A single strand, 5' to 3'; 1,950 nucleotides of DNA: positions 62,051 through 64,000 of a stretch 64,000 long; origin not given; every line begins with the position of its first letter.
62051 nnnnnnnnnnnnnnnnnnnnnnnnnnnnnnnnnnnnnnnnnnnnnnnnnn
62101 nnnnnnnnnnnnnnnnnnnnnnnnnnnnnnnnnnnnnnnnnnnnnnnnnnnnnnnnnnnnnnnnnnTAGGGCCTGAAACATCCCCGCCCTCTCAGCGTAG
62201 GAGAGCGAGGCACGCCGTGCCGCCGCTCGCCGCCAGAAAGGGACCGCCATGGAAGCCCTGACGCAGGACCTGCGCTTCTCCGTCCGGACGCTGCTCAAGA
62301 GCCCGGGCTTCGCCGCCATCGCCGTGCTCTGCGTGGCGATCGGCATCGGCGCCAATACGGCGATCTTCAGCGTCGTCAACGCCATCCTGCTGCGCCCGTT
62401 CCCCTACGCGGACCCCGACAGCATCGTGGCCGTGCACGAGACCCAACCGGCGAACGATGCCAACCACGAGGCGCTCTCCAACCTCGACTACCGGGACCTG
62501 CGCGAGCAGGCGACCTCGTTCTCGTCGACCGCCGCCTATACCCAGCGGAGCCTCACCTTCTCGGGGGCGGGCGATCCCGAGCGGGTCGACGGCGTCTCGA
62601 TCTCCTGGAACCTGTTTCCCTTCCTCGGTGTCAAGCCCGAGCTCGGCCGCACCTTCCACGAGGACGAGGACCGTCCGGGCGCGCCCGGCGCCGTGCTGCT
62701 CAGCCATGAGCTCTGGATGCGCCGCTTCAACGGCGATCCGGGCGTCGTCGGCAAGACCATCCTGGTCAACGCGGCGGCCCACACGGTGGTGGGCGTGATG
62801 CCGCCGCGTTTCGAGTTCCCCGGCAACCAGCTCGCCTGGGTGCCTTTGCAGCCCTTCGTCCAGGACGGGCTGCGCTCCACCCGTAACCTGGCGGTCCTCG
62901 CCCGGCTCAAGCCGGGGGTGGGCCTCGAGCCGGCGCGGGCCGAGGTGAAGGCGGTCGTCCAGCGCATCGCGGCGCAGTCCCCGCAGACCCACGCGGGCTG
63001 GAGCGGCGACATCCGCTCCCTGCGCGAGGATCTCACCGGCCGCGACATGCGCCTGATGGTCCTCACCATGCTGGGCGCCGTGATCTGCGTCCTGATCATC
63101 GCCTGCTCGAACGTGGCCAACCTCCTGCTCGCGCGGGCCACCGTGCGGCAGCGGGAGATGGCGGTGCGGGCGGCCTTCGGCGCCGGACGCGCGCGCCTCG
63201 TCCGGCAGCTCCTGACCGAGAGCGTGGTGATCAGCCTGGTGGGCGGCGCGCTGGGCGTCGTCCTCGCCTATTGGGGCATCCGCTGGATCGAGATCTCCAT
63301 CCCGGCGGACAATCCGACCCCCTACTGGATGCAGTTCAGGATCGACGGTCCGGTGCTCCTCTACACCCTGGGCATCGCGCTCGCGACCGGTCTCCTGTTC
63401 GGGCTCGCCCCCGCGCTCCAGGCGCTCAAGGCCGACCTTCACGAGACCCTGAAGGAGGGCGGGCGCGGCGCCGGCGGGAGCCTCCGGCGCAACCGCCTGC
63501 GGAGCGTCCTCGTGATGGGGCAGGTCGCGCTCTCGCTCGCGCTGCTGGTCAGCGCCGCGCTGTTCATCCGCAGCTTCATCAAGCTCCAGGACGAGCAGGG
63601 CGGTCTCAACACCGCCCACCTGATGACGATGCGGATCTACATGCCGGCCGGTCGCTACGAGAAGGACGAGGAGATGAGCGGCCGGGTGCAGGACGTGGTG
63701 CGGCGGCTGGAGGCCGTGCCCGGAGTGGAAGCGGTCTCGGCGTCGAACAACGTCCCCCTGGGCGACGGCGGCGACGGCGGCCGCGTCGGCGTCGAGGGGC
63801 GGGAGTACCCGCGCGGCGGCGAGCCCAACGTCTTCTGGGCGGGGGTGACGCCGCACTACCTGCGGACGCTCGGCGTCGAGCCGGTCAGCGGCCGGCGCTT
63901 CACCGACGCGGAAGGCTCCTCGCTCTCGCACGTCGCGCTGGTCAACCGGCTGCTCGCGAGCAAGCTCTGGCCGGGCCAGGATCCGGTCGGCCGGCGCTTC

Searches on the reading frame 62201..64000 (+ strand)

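Call 64: search_protein_families(library=pfam, proteins=[window:62201-64000:+], max_evalue=0.01)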
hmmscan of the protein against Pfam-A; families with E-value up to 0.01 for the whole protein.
window:62201-64000:+ (600 aa): 2 families
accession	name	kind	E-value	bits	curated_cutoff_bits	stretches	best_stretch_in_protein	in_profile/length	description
PF12704.14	MacB_PCD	-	4.1e-38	132.2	27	2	39-251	2-206/207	MacB-like periplasmic core domain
PF02687.27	FtsX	-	4.9e-15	56.1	25.5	1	293-411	3-118/120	FtsX-like permease C-terminal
